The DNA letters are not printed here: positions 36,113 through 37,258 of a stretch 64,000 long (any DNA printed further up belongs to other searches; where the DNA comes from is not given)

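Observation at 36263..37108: Poly-G8 tract inside a GT2 glycosyltransferase of the surface-glycan locus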

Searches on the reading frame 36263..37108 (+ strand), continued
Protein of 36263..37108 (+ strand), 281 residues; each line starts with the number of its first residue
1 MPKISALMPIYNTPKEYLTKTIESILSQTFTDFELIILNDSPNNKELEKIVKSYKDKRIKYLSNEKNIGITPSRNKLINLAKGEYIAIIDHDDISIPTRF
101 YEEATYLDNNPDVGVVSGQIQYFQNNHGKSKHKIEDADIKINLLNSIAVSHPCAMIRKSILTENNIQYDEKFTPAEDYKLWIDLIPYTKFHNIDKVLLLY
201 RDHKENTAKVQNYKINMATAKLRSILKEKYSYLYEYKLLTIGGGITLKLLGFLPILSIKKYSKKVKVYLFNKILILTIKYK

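Call 24: find_related_loci(query=A1, collection=genome_contigs, flank=10000)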
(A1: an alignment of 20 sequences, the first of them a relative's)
Query A1 (281 aa) in genome_contigs; peptide patterns used: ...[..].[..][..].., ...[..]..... (x = any residue, [..] = any of these).
329 stretches matched a pattern; 321 encode a relative of the query (tblastn E <= 1e-3); the best 80 are kept; 80 distinct loci.
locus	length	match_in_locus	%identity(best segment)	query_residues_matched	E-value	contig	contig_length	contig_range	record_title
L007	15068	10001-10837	53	1-280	1e-96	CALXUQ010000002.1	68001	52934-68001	MAG: uncultured Alphaproteobacteria bacterium isolate BRZ_DM__bin47 genome assembly, contig: BRZ_DM__NODE_640_length_680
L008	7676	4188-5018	53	1-277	3e-94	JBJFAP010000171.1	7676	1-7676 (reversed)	MAG: Alphaproteobacteria bacterium isolate LOHA09_bin.005 NODE_5604_length_7676_cov_4.303503, whole genome shotgun seque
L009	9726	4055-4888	52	1-279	1e-92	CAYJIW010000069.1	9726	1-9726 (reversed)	MAG TPA_asm: uncultured Deferribacteraceae bacterium isolate ERP123703_co3_163 genome assembly, contig: NODE_8501_length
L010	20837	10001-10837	49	1-280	2e-91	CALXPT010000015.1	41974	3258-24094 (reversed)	MAG: uncultured Alphaproteobacteria bacterium isolate BRZ_CI__bin98 genome assembly, contig: BRZ_CI__NODE_1497_length_41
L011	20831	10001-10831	53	1-279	2e-91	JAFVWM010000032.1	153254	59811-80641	MAG: Alphaproteobacteria bacterium isolate RGIG5458 Sheep_Colon-5__c384934, whole genome shotgun sequence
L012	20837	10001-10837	49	1-280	1e-90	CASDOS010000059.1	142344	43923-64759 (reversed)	uncultured Alphaproteobacteria bacterium isolate SI.O27.metabat-bins.10 genome assembly, contig: SI.O27.metabat-bins.10.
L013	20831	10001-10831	51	1-279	3e-90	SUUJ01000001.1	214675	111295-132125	MAG: Alphaproteobacteria bacterium isolate SIG43 NODE_203_length_214675_cov_2.739196, whole genome shotgun sequence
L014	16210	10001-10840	51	1-281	5e-89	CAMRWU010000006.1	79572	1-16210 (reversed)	MAG TPA_asm: uncultured proteobacterium isolate SRR13573577_bin.13_metawrap_v1.3_MAG genome assembly, contig: NODE.245_l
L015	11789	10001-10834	50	1-279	3e-89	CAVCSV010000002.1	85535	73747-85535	Limosilactobacillus gorillae isolate H07622-L1_cleanbin_000006 genome assembly, contig: Spades_H07622-L1_contig_123, who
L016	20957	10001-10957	45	1-279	8e-89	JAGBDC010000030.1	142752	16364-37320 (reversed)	MAG: Alphaproteobacteria bacterium isolate RGIG9009 Water_deer_Rectum-3__c471099, whole genome shotgun sequence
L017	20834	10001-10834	52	1-279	2e-88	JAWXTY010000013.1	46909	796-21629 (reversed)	MAG: Opitutales bacterium isolate FM_35_G125_V NODE_211_length_46910_cov_6.332557, whole genome shotgun sequence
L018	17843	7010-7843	48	1-279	2e-88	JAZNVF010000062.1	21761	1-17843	MAG: Akkermansia sp. isolate T1900044791_TS20190257.MAGScoT_cleanbin_000011 SGB_2650_k141_2014106, whole genome shotgun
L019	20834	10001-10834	48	1-279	2e-88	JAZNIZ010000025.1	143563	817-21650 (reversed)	MAG: Akkermansia sp. isolate T1900044682_TS20190148.MAGScoT_cleanbin_000014 SGB_1697_k141_1132946, whole genome shotgun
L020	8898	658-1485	50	1-279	4e-88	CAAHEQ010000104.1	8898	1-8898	MAG TPA_asm: Alphaproteobacteria bacterium, isolate HGM16760, WGS project CAAHEQ010000000 data, contig: SRS882242_20_k99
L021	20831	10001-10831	51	1-279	5e-88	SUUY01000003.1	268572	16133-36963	MAG: Alphaproteobacteria bacterium isolate SIG58 NODE_425_length_268572_cov_10.932310, whole genome shotgun sequence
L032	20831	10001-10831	51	1-279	2e-87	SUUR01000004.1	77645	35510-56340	MAG: Alphaproteobacteria bacterium isolate SIG51 NODE_7949_length_77645_cov_4.161743, whole genome shotgun sequence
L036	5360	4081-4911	47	2-279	6e-86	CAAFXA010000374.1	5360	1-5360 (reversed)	MAG TPA_asm: uncultured Akkermansia sp., isolate HGM23691, WGS project CAAFXA010000000 data, contig: SRS475582_27_k119_3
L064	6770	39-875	49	1-281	7e-83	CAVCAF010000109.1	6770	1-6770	Azospirillum sp. 51_20 isolate H07660-L1_cleanbin_000021 genome assembly, contig: Spades_H07660-L1_contig_5512, whole ge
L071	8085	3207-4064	48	2-281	2e-82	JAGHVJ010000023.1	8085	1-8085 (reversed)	MAG: Candidatus Enterousia onthequi isolate E5_MB2_19 c_000000230726, whole genome shotgun sequence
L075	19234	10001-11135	48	1-281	6e-82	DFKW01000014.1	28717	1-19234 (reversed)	MAG TPA_asm: Alphaproteobacteria bacterium UBA3635 UBA3635_contig_33340, whole genome shotgun sequence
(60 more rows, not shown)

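Call 30: search_protein_families(library=pfam, proteins=[L010:6760-7839:+, L014:1410-2051:+, L015:8215-9213:-, L032:598-1179:-, L032:166-582:-, L036:987-2117:+, L064:2392-4698:+, L064:6126-6770:+, L071:7699-8085:-, L075:9382-9960:+], max_evalue=0.01)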
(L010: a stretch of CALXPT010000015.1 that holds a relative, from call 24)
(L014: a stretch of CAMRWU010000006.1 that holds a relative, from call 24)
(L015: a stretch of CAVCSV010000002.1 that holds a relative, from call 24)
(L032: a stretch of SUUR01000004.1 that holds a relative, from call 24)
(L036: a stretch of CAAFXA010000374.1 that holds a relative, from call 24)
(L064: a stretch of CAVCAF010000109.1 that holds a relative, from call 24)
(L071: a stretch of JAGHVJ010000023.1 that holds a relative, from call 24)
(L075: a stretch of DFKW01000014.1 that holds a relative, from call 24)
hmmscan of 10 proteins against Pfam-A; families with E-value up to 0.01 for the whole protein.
L010:6760-7839:+ (360 aa): 3 families
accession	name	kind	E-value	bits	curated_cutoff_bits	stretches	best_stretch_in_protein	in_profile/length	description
PF00465.25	Fe-ADH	-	3.6e-34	118.2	31.3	1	15-155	4-167/168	Iron-containing alcohol dehydrogenase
PF25137.1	ADH_Fe_C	-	1.2e-21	77.7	27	1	170-350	4-181/194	Fe-containing alcohol dehydrogenase family, C-terminal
PF13685.12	Fe-ADH_2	-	1.7e-12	48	28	1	20-163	5-149/149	Iron-containing alcohol dehydrogenase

L014:1410-2051:+ (214 aa): 4 families
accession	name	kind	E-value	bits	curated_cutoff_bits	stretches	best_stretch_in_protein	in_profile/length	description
PF00132.30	Hexapep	-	9.6e-12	44.5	27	2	131-164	2-35/36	Bacterial transferase hexapeptide (six repeats)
PF14602.12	Hexapep_2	-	7.2e-10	38.9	27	1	131-163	2-32/34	Hexapeptide repeat of succinyl-transferase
PF21711.3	DCTN5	-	0.00037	20.6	40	0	130-180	107-152/182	Dynactin subunit 5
PF25084.1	LbH_EIF2B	-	0.0087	16.5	54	0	129-163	20-53/105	EIF2B subunit epsilon LbH domain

L015:8215-9213:- (333 aa): 0 families

L032:598-1179:- (194 aa): 1 family
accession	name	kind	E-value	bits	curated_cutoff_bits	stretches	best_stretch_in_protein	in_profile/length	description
PF08805.16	PilS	-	9.8e-10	39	22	1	46-192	5-136/138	PilS N terminal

L032:166-582:- (139 aa): 1 family
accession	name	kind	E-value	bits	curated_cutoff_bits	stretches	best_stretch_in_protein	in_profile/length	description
PF10768.14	FliX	-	3.5e-30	105.7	25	1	3-137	2-134/135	Class II flagellar assembly regulator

L036:987-2117:+ (377 aa): 2 families
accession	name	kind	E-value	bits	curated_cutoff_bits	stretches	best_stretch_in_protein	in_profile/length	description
PF05704.18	Caps_synth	-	5.6e-54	183.9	24.5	1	113-349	48-266/278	Capsular polysaccharide synthesis protein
PF04488.21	Gly_transf_sug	-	5.8e-07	30.6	23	1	128-209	2-87/93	Glycosyltransferase sugar-binding region containing DXD motif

L064:2392-4698:+ (769 aa): 13 families
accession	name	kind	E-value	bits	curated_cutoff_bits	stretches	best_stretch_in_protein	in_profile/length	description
PF04230.19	PS_pyruv_trans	-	4.2e-35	122.5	25.3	1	379-628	1-278/280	Polysaccharide pyruvyl transferase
PF04432.18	FrhB_FdhB_C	-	8.8e-21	74.8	23.3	1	164-308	2-135/150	Coenzyme F420 hydrogenase/dehydrogenase, beta subunit C terminus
PF12838.12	Fer4_7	-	2.5e-10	41.1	27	1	21-67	1-49/52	4Fe-4S dicluster domain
PF00037.32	Fer4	-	2.7e-07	30.6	21.1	2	18-38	4-24/24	4Fe-4S binding domain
PF12837.12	Fer4_6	-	3.8e-07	30.2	25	2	49-68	2-21/24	4Fe-4S binding domain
PF12797.12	Fer4_2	-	1.5e-06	28.2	24.5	1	48-68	2-22/22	4Fe-4S binding domain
PF13187.11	Fer4_9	-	2.1e-06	28.1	27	1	21-68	1-49/52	4Fe-4S dicluster domain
PF14697.11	Fer4_21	-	2.4e-06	28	35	1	17-39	36-59/59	4Fe-4S dicluster domain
PF04422.18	FrhB_FdhB_N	-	1.8e-05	25.2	22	1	84-148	4-72/78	Coenzyme F420 hydrogenase/dehydrogenase, beta subunit N-term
PF13237.11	Fer4_10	-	3.6e-05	24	25.5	2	18-67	5-53/53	4Fe-4S dicluster domain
PF12800.12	Fer4_4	-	0.00013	22.4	24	0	54-67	2-15/17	4Fe-4S binding domain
PF13459.11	Fer4_15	-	0.00027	22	22.4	0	50-71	2-23/66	4Fe-4S single cluster domain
PF13183.11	Fer4_8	-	0.0093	16.9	27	0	53-75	2-24/68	4Fe-4S dicluster domain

L064:6126-6770:+ (215 aa): 0 families

L071:7699-8085:- (129 aa): 0 families

L075:9382-9960:+ (193 aa): 2 families
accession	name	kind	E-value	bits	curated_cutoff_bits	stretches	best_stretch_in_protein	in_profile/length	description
PF00255.25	GSHPx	-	1.6e-39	134.2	27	1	12-119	1-108/108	Glutathione peroxidase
PF00578.27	AhpC-TSA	-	0.0065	16.8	26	1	13-70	6-65/124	AhpC/TSA family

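Call 34: search_solved_structures(query=A1, max_evalue=0.001)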
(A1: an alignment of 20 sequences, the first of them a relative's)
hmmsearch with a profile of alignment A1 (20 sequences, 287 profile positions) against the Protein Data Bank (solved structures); distinct sequences matched with E-value up to 0.001: 20.
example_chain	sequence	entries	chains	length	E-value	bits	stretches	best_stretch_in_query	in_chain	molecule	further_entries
1h7l_A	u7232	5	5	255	1.9e-25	92.9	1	2-195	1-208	SPORE COAT POLYSACCHARIDE BIOSYNTHESIS PROTEIN SPSA | PROTEIN (SPORE COAT POLYSACCHARIDE BIOSYNTHESIS PROTEIN SPSA)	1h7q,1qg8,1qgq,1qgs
2z87_A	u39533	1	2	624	9.4e-24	87.4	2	2-219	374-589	Chondroitin synthase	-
2z86_A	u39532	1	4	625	9.4e-24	87.4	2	2-219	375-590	Chondroitin synthase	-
5tze_C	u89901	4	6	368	3.6e-17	65.8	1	3-179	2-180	Glycosyl transferase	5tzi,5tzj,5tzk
6h1j_A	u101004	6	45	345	7.2e-17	64.8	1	1-244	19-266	Probable ss-1,3-N-acetylglucosaminyltransferase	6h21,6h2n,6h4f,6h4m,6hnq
5tz8_A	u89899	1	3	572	8e-17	64.6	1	3-179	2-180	Glycosyl transferase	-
5hea_A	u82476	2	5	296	8.2e-16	61.3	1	4-121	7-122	Putative glycosyltransferase (GalT1)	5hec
3bcv_A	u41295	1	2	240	1.7e-15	60.3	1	2-98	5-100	Putative glycosyltransferase protein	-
6p61_A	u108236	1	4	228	1.7e-14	57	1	2-211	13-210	Glycosyltransferase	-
8bz4_A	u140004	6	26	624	2.5e-14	56.4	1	3-170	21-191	Glycosyltransferase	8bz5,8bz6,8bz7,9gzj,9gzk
8bz8_A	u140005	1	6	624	2.7e-14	56.3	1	3-170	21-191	Glycosyltransferase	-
8vh7_A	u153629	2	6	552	4.4e-12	49.1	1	2-141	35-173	Heparosan synthase B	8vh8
8viw_A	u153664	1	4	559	4.5e-12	49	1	2-141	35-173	Heparosan synthase B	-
3l7i_A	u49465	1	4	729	1.3e-07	34.4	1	1-97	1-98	Teichoic acid biosynthesis protein F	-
3l7j_A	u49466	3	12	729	1.3e-07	34.4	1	1-97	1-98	Teichoic acid biosynthesis protein F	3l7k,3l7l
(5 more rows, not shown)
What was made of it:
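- On GT2 family glycosyltransferase (GT-A fold, inverting): A PDB profile search gives SpsA at 1.9e-25 (call 34).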

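Call 51: predict_structure(alignment_id=A3)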
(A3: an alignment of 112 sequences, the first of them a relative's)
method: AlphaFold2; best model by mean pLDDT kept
length: 281 residues; sequences in the alignment: 112
mean_pLDDT: 93.4   pTM: 0.85
mean pLDDT of the five models: 93.4, 93.2, 93.1, 93.2, 93.1
residues with pLDDT >= 90: 222; 70-90: 56; 50-70: 3; < 50: 0
segments of 3 or more residues with pLDDT < 50: none
pLDDT, mean of each block of 10 residues (from residue 1): 96 96 98 98 95 97 96 97 98 97 98 97 84 94 91 97 97 95 97 97 90 94 93 83 80 87 87 90 74
secondary structure, 60 per line:
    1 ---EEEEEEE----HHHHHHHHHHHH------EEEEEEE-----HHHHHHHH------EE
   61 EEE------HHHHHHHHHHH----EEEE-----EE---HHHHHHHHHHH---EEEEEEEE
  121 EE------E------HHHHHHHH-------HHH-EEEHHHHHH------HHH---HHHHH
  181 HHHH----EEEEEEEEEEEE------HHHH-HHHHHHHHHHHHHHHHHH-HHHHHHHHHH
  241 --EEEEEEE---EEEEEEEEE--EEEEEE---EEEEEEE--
elements in order: E4-10 H15-26 E33-39 H45-52 E59-63 H70-80 E85-88 H99-109 E113-122 H136-143 E155-157 H158-163 H176-184 E189-200 H207-210 H212-229 H231-240 E243-249 E253-261 E264-269 E273-279
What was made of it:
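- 36263..37108 (+): GT2 (GT-A fold) glycosyltransferase gene, 281 aa, ON frame with G8. AF2 pLDDT 93.4 (call 51).
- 36994..37108 (+): Coding region for the conserved C-terminal module (37 aa: 9 Lys, no acidic residue, 21 hydrophobic; four predicted beta-strands). It is lost or replaced by any +/-1 change in the tract. Structure in call 51.
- AF2 gives pLDDT 93.4, with a four-stranded beta-meander right after the tract-encoded loop (call 51).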

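Call 54: fold_search(model_id=the predicted structure, library=pdb)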
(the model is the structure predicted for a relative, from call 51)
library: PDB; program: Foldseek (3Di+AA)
matches with E <= 10: 1554; with E <= 0.001: 541
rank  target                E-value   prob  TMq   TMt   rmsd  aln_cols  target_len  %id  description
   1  1qg8                  2.2e-17  1.00  0.59  0.69   4.9       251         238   25  NATIVE (MAGNESIUM-CONTAINING) SPSA FROM BACILLUS SUBTILIS (released 2000-04-21)
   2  1h7q                  3.1e-17  1.00  0.60  0.70   4.8       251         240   25  dTDP-MANGANESE COMPLEX OF SPSA FROM BACILLUS SUBTILIS (released 2001-12-13)
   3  1h7l                  5.1e-17  1.00  0.58  0.68   4.1       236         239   27  dTDP-MAGNESIUM COMPLEX OF SPSA FROM BACILLUS SUBTILIS (released 2001-12-13)
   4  6h4f_F                5.4e-16  1.00  0.63  0.56   4.9       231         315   26  TarP-3RboP (released 2018-09-26)
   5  6h1j_B                6.1e-16  1.00  0.63  0.57   4.5       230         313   26  TarP native (released 2018-09-26)
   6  6h1j_C                8.3e-16  1.00  0.60  0.55   5.4       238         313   26  TarP native (released 2018-09-26)
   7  6h4m_A                1.1e-15  1.00  0.63  0.56   4.7       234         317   26  TarP-UDP-GlcNAc-3RboP (released 2018-09-26)
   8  6h4f_Q                1.1e-15  1.00  0.62  0.57   5.0       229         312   27  TarP-3RboP (released 2018-09-26)
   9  6h4f_A                1.4e-15  1.00  0.64  0.57   4.1       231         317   26  TarP-3RboP (released 2018-09-26)
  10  6h4m_H                1.5e-15  1.00  0.63  0.56   4.4       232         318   27  TarP-UDP-GlcNAc-3RboP (released 2018-09-26)
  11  6p61_C                1.7e-15  1.00  0.58  0.83   3.0       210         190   25  Structure of a Glycosyltransferase from Leptospira borgpetersenii serovar Hardjo-bovis (strain JB197) (released 2019-07-10)
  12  6h21_C                1.7e-15  1.00  0.63  0.57   4.9       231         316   26  TarP-UDP-GlcNAc-Mn (released 2018-09-26)
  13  6h4f_C                1.7e-15  1.00  0.62  0.56   4.9       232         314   27  TarP-3RboP (released 2018-09-26)
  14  6hnq_B                2.0e-15  1.00  0.63  0.56   4.8       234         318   26  TarP-6RboP-(CH2)6NH2 (released 2018-10-24)
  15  6h1j_A                2.1e-15  1.00  0.63  0.57   4.9       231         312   26  TarP native (released 2018-09-26)
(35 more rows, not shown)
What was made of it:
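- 36263..37108 (+): Foldseek top hits are SpsA and TarP (call 54).
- On GT2 family glycosyltransferase (GT-A fold, inverting): AF2 model plus Foldseek hits to SpsA and TarP at E about 1e-17 (calls 51, 54).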

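Call 55: find_encoding_contigs(protein=P0125, flank=1500, max_places=3)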
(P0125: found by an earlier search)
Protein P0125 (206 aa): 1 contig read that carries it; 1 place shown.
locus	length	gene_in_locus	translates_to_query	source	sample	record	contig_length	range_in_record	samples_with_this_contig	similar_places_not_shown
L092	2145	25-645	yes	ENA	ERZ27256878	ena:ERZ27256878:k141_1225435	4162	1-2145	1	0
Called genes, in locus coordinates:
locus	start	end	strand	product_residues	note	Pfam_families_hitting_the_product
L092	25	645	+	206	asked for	-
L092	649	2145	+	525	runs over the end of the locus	PF00884:Sulfatase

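Call 56: find_encoding_contigs(protein=P0126, flank=1500, max_places=3)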
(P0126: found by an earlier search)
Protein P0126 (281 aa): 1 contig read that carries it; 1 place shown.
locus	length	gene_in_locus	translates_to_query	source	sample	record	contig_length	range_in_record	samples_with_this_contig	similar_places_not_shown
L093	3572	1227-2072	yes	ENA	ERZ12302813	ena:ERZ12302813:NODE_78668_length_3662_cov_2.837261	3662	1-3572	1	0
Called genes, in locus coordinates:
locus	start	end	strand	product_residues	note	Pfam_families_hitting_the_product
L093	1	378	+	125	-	?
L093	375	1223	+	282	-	PF05045:RgpF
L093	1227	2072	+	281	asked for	PF00535:Glycos_transf_2, PF10111:Glyco_tranf_2_2, PF13641:Glyco_tranf_2_3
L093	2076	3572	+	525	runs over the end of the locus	PF00884:Sulfatase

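Call 57: find_encoding_contigs(protein=P0122, flank=1500, max_places=3)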
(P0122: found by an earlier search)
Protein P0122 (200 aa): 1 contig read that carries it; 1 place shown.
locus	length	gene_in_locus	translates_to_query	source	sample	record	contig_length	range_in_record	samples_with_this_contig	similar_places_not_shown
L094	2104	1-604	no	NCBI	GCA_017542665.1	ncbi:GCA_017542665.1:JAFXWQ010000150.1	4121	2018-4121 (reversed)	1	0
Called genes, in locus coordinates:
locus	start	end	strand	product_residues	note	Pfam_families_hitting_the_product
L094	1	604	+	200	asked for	PF00535:Glycos_transf_2 (faint)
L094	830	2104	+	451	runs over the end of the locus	PF00884:Sulfatase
